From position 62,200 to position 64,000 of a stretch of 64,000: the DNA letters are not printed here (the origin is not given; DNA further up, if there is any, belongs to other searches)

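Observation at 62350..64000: PEP mutase-nucleotidyltransferase fusion at the end of the nonulosonic-acid cluster: a probable phosphonate-decorated glycan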

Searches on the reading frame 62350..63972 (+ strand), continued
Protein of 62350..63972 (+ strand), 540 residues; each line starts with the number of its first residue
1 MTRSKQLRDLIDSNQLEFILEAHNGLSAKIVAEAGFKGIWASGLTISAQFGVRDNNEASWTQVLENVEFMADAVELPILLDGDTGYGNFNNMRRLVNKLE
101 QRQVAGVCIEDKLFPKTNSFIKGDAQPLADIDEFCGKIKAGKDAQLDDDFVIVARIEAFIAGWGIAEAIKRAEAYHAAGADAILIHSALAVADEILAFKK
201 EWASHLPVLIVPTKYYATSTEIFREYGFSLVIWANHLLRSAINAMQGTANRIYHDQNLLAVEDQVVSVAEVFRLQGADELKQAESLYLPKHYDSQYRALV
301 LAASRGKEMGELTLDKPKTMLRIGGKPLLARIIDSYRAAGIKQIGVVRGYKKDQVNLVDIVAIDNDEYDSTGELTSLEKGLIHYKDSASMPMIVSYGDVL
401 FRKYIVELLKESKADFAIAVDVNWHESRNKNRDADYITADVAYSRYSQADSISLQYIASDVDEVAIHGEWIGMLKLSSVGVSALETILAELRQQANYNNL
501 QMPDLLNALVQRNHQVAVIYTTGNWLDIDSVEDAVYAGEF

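Call 95: search_protein_families(library=pfam, proteins=[L002:2207-3493:+, L002:3483-5186:+, L002:5250-6743:+, L002:6778-7650:+, L002:7676-8290:+, L002:8312-9238:+, L002:13850-14602:+, L002:14641-16314:+, L002:17238-18077:+, L002:17920-19044:+], max_evalue=0.00001)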
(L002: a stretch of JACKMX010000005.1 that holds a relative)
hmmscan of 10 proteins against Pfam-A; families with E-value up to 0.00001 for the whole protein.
L002:2207-3493:+ (428 aa): 6 families
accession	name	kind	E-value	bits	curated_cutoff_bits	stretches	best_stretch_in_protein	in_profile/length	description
PF00483.29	NTP_transferase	-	5.2e-64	216.6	21.2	1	25-288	2-242/245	Nucleotidyl transferase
PF24894.1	Hexapep_GlmU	-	8.7e-45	151.6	23.3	1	312-415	1-104/104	GlmU-like, C-terminal hexapeptide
PF25247.1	LbH_GLGC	-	1.3e-09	38.5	27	0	368-416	73-125/135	GLGC left-handed parallel beta-helix domain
PF25084.1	LbH_EIF2B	-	8.3e-09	35.8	54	1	334-396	27-89/105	EIF2B subunit epsilon LbH domain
PF12804.13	NTP_transf_3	-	6.1e-07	30.2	27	1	25-167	1-120/160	MobA-like NTP transferase domain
PF07959.18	Fucose_pyrophosphorylase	-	5.8e-06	25.9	34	0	339-394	283-341/418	Fucose pyrophosphorylase domain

L002:3483-5186:+ (567 aa): 1 family
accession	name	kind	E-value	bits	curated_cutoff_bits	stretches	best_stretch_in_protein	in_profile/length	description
PF03065.20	Glyco_hydro_57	-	6.4e-55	187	21.2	1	11-436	2-283/291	Glycosyl hydrolase family 57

L002:5250-6743:+ (497 aa): 1 family
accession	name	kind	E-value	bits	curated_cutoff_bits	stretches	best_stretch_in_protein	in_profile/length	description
PF02446.23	Glyco_hydro_77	-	4.6e-165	550.4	25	1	19-472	1-460/465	4-alpha-glucanotransferase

L002:6778-7650:+ (290 aa): 1 family
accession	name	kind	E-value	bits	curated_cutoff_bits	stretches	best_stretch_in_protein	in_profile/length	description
PF00483.29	NTP_transferase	-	2.5e-30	106.3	21.2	1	12-270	6-242/245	Nucleotidyl transferase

L002:7676-8290:+ (204 aa): 2 families
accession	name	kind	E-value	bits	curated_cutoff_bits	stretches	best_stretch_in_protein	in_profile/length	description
PF03358.20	FMN_red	-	2.9e-24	85.8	24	1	1-148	1-149/152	NADPH-dependent FMN reductase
PF02525.22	Flavodoxin_2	-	3.4e-08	33.9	27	1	1-96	1-100/198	Flavodoxin-like fold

L002:8312-9238:+ (308 aa): 1 family
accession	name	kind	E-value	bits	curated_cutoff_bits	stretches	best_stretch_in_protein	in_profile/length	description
PF01218.23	Coprogen_oxidas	-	6.9e-133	442.3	31.8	1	9-305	2-295/295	Coproporphyrinogen III oxidase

L002:13850-14602:+ (250 aa): 2 families
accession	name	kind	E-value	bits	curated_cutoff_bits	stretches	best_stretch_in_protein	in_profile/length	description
PF12804.13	NTP_transf_3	-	4.7e-11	43.5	27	1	6-122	1-110/160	MobA-like NTP transferase domain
PF00483.29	NTP_transferase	-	1.3e-09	38.5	21.2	1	6-122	2-124/245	Nucleotidyl transferase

L002:14641-16314:+ (557 aa): 1 family
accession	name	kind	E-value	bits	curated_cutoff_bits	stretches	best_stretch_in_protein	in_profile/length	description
PF00884.28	Sulfatase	-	2.9e-36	125.8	25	1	236-482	2-275/301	Sulfatase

L002:17238-18077:+ (279 aa): 1 family
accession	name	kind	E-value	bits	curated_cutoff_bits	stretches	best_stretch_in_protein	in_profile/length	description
PF01583.26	APS_kinase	-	6.3e-65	218.3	21.1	1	76-242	1-151/152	Adenylylsulphate kinase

L002:17920-19044:+ (374 aa): 0 families

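Call 102: search_solved_structures(query=L001:13834-14607:+, max_evalue=1e-12, show_alignments=2)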
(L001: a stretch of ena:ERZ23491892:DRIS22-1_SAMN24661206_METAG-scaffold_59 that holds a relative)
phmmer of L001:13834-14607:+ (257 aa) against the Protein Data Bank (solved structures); distinct sequences matched with E-value up to 1e-12: 2.
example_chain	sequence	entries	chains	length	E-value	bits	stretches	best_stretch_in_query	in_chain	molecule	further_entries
6pd1_A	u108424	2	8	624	2.8e-32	115.3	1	6-252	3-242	Nucleotidyl transferase/aminotransferase, class V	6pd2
1jyk_A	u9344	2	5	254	5.8e-14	55.3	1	8-130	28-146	CTP:phosphocholine Cytidylyltransferase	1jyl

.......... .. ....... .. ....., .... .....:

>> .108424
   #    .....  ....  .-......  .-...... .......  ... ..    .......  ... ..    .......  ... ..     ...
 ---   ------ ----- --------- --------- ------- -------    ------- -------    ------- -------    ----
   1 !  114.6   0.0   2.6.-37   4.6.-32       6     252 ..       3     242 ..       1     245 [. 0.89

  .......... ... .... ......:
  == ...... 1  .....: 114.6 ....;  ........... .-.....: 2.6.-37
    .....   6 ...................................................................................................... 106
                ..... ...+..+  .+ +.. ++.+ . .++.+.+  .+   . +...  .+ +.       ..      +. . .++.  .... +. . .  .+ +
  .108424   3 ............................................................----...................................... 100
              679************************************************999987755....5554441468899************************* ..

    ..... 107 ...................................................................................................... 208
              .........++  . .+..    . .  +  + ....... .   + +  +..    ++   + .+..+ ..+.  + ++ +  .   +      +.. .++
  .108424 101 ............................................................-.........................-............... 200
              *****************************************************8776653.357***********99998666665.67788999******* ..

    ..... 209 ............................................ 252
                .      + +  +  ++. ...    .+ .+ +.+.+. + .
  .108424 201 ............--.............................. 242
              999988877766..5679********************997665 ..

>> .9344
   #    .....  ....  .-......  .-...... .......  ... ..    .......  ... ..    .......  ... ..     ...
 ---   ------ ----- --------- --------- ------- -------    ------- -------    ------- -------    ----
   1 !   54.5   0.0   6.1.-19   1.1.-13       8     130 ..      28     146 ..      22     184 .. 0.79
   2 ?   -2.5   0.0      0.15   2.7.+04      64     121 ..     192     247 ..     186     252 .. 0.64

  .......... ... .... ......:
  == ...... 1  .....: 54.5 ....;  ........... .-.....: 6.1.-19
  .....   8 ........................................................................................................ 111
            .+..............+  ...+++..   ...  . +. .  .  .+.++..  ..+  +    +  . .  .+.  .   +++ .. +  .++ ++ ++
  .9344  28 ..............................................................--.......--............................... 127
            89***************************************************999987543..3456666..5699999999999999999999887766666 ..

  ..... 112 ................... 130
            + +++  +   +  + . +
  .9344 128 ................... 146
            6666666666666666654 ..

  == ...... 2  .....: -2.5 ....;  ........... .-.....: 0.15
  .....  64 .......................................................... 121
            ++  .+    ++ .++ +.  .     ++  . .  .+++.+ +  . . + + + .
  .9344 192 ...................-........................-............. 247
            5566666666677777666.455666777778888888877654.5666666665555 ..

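Call 108: search_protein_representatives(alignment_id=A2)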
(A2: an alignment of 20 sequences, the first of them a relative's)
Query: 20 sequences, 447 profile positions. Proteins with E-value up to 0.001 (for the whole library): 803; up to 1e-10: 161; up to 1e-30: 74. The best 150 are listed.
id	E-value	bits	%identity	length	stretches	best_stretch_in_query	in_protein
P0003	1.9e-195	666.5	-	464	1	4-446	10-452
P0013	1.6e-184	630.5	-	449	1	6-446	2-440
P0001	2.6e-181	619.8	-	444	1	6-444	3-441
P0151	2.3e-180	616.7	-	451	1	3-445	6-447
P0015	1.2e-175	601.2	-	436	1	4-440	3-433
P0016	2.3e-172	590.3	-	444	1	6-446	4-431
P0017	3.1e-172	589.9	-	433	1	4-432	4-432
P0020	3.0e-165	566.9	-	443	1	7-443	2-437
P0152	1.5e-160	551.5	-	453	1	6-445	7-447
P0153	6.3e-158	542.8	-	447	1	5-445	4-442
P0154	1.9e-155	534.6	-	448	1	4-445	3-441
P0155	1.6e-154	531.6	-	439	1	5-444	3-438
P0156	8.3e-148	509.4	-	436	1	7-442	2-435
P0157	3.1e-147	507.5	-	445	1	4-445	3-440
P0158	1.4e-146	505.3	-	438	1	6-443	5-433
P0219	2.3e-27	112.5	-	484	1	9-427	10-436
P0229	8.0e-22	94.2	-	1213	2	200-438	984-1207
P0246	1.7e-15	73.4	-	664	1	202-421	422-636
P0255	3.0e-14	69.2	-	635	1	192-443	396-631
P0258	1.2e-13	67.3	-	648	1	207-441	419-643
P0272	1.9e-12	63.3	-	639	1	201-440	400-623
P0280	5.4e-12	61.8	-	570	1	224-444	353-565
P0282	6.6e-12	61.5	-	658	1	200-444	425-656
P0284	8.9e-12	61.1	-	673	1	200-411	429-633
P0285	9.1e-12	61.0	-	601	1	195-440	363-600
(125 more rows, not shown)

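Call 109: search_protein_families(library=pfam, proteins=[P0229, P0246, P0255, P0258, P0272, P0282, P0284, P0285, P0280, P0219], max_evalue=0.001)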
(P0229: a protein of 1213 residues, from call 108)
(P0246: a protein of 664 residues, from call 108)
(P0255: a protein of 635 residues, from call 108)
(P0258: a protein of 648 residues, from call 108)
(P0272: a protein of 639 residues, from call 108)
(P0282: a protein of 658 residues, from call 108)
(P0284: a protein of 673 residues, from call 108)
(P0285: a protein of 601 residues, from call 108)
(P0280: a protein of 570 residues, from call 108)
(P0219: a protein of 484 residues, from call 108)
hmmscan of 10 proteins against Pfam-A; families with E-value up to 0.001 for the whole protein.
P0229 (1213 aa): 5 families
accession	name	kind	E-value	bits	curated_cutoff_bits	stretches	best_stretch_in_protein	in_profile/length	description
PF04464.20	Glyphos_transf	-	1.7e-23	83.7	22.1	2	982-1209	133-366/367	CDP-Glycerol:Poly(glycerophosphate) glycerophosphotransferase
PF02350.25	Epimerase_2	-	6.6e-21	75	30.6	2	975-1208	114-346/347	UDP-N-acetylglucosamine 2-epimerase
PF05159.20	Capsule_synth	-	2e-09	37.8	20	1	455-525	183-260/310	Capsule polysaccharide biosynthesis protein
PF02491.25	SHS2_FTSA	-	0.00028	21.6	25.4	0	262-294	15-48/79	SHS2 domain inserted in FTSA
PF07388.17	A-2_8-polyST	-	0.00035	20.7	23.3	0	443-496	225-279/316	Alpha-2,8-polysialyltransferase (POLYST)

P0246 (664 aa): 5 families
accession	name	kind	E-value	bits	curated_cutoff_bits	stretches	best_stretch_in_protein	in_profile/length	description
PF04464.20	Glyphos_transf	-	1.2e-12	47.9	22.1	1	429-656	148-366/367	CDP-Glycerol:Poly(glycerophosphate) glycerophosphotransferase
PF02350.25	Epimerase_2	-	3.9e-12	46.1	30.6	1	419-655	122-346/347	UDP-N-acetylglucosamine 2-epimerase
PF05159.20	Capsule_synth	-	1.3e-08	35.1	20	1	508-585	175-261/310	Capsule polysaccharide biosynthesis protein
PF04007.18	DUF354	-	6e-07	29.3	22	1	462-633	172-335/349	Protein of unknown function (DUF354)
PF02684.21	LpxB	-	0.00091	18.6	22.6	0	459-583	166-284/374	Lipid-A-disaccharide synthetase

P0255 (635 aa): 5 families
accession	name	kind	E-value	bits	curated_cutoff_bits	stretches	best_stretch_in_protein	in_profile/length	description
PF04464.20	Glyphos_transf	-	6.3e-15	55.4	22.1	1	422-628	154-366/367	CDP-Glycerol:Poly(glycerophosphate) glycerophosphotransferase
PF02350.25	Epimerase_2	-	7.4e-15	55.1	30.6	1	404-627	119-346/347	UDP-N-acetylglucosamine 2-epimerase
PF00534.26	Glycos_transf_1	-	3.2e-08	33.7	26.4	1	447-606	3-171/172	Glycosyl transferases group 1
PF05159.20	Capsule_synth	-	0.0002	21.4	20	1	484-556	181-260/310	Capsule polysaccharide biosynthesis protein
PF02684.21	LpxB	-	0.00035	20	22.6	0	432-551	159-280/374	Lipid-A-disaccharide synthetase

P0258 (648 aa): 4 families
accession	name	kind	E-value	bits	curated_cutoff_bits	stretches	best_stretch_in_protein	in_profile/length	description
PF04464.20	Glyphos_transf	-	8.9e-15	54.9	22.1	1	434-642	157-366/367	CDP-Glycerol:Poly(glycerophosphate) glycerophosphotransferase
PF02350.25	Epimerase_2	-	3.3e-10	39.8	30.6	1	422-642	133-347/347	UDP-N-acetylglucosamine 2-epimerase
PF00534.26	Glycos_transf_1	-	4e-05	23.6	26.4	1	466-619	24-170/172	Glycosyl transferases group 1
PF13439.12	Glyco_transf_4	-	0.00069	20.1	28.5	0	325-390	49-109/170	Glycosyltransferase Family 4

P0272 (639 aa): 2 families
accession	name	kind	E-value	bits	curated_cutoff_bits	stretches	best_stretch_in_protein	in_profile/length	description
PF04464.20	Glyphos_transf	-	3e-13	49.9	22.1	1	414-622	151-365/367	CDP-Glycerol:Poly(glycerophosphate) glycerophosphotransferase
PF02350.25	Epimerase_2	-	8.5e-11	41.7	30.6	1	391-622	115-346/347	UDP-N-acetylglucosamine 2-epimerase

P0282 (658 aa): 3 families
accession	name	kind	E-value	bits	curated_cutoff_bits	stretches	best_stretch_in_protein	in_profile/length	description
PF04464.20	Glyphos_transf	-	1.4e-09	37.9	22.1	1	344-651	69-365/367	CDP-Glycerol:Poly(glycerophosphate) glycerophosphotransferase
PF02350.25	Epimerase_2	-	5.8e-09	35.7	30.6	1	343-651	51-346/347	UDP-N-acetylglucosamine 2-epimerase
PF05159.20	Capsule_synth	-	8.3e-08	32.5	20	1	501-582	172-261/310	Capsule polysaccharide biosynthesis protein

P0284 (673 aa): 4 families
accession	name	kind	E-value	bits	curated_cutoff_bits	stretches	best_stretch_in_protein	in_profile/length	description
PF05159.20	Capsule_synth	-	1.1e-07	32.1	20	1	465-593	122-261/310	Capsule polysaccharide biosynthesis protein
PF04464.20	Glyphos_transf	-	1.4e-06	28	22.1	1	424-664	130-365/367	CDP-Glycerol:Poly(glycerophosphate) glycerophosphotransferase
PF07388.17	A-2_8-polyST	-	1.5e-06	28.5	23.3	1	394-578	120-298/316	Alpha-2,8-polysialyltransferase (POLYST)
PF02350.25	Epimerase_2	-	0.0002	20.8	30.6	1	430-664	124-346/347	UDP-N-acetylglucosamine 2-epimerase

P0285 (601 aa): 3 families
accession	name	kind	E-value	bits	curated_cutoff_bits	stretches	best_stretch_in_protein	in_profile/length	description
PF02350.25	Epimerase_2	-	1.7e-10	40.7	30.6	1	310-599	57-346/347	UDP-N-acetylglucosamine 2-epimerase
PF04464.20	Glyphos_transf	-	1.4e-08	34.5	22.1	1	360-599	127-365/367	CDP-Glycerol:Poly(glycerophosphate) glycerophosphotransferase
PF00534.26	Glycos_transf_1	-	6.3e-05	23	26.4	1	493-578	83-171/172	Glycosyl transferases group 1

P0280 (570 aa): 4 families
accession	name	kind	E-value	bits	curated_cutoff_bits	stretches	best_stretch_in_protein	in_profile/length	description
PF04464.20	Glyphos_transf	-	3e-09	36.8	22.1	1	333-560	136-365/367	CDP-Glycerol:Poly(glycerophosphate) glycerophosphotransferase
PF02350.25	Epimerase_2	-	8.8e-08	31.8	30.6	1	352-560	142-346/347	UDP-N-acetylglucosamine 2-epimerase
PF05159.20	Capsule_synth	-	1.8e-07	31.3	20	1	413-493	176-261/310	Capsule polysaccharide biosynthesis protein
PF00534.26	Glycos_transf_1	-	8.5e-07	29.1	26.4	1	402-537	24-166/172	Glycosyl transferases group 1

P0219 (484 aa): 0 families
